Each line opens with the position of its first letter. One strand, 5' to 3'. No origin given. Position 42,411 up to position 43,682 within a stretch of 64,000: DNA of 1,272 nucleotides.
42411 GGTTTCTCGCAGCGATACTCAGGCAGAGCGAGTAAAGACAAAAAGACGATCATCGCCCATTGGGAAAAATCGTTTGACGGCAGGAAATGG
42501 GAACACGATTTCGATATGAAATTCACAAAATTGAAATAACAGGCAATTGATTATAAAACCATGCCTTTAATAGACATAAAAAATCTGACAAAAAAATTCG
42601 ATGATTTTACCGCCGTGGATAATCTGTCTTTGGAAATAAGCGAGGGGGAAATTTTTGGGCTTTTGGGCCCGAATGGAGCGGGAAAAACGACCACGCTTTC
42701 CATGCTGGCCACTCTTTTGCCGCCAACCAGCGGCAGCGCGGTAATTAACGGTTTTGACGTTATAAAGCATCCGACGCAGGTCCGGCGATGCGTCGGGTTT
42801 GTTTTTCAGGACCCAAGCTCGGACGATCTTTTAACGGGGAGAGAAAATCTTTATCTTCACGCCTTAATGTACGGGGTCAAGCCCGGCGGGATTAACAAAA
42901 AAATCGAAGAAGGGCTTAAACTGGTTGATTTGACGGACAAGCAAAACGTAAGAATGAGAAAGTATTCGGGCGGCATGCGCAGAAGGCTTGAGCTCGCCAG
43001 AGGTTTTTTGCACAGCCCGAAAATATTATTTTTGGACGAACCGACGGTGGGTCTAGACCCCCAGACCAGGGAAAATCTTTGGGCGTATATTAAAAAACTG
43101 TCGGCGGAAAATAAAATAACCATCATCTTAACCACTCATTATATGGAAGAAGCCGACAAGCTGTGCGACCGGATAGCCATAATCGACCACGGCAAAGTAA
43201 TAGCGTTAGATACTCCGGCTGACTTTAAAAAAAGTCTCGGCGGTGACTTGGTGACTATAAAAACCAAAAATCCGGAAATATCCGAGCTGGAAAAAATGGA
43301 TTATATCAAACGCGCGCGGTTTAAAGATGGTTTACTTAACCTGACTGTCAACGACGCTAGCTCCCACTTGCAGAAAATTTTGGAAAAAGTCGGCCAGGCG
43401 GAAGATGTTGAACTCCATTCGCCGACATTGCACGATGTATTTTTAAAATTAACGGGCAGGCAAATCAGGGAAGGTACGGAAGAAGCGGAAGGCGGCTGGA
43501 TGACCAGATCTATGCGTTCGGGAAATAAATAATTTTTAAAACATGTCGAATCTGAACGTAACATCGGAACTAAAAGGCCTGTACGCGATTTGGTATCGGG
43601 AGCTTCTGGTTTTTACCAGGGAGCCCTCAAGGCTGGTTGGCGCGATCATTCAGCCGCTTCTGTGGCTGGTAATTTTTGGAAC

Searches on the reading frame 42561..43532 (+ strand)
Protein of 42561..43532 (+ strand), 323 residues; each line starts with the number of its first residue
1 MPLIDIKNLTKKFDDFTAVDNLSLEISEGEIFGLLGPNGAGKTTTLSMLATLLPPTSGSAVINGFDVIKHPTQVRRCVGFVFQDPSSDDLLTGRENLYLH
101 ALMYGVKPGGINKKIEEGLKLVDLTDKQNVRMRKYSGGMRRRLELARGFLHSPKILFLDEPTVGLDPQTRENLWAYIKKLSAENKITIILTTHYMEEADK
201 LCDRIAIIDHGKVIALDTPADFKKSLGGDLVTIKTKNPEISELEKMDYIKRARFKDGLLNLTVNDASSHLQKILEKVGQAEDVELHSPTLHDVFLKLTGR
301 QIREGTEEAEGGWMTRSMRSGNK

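Call 41: search_protein_families(library=pfam, max_evalue=0.001, proteins=[window:42561-43532:+])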
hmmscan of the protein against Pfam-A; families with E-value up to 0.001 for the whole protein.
window:42561-43532:+ (323 aa): 6 families
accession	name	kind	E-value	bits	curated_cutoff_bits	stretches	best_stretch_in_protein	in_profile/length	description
PF00005.33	ABC_tran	-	3.5e-32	112.3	25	1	20-162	2-136/137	ABC transporter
PF13304.12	AAA_21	-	5.3e-14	53.4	27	1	86-193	173-298/304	AAA domain, putative AbiEii toxin, Type IV TA system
PF13175.12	AAA_15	-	4.1e-07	30.4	32.1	0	153-193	329-369/374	AAA ATPase domain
PF13732.12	DrrA1-3_C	-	4.4e-07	31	27.4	1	219-297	3-80/81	ATP-binding protein DrrA1-3-like, C-terminal domain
PF02463.25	SMC_N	-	0.00016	21.6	40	1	31-202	26-209/220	RecF/RecN/SMC N terminal domain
PF00004.35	AAA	-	0.00037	21.4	21.2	0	34-201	3-117/131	ATPase family associated with various cellular activities (AAA)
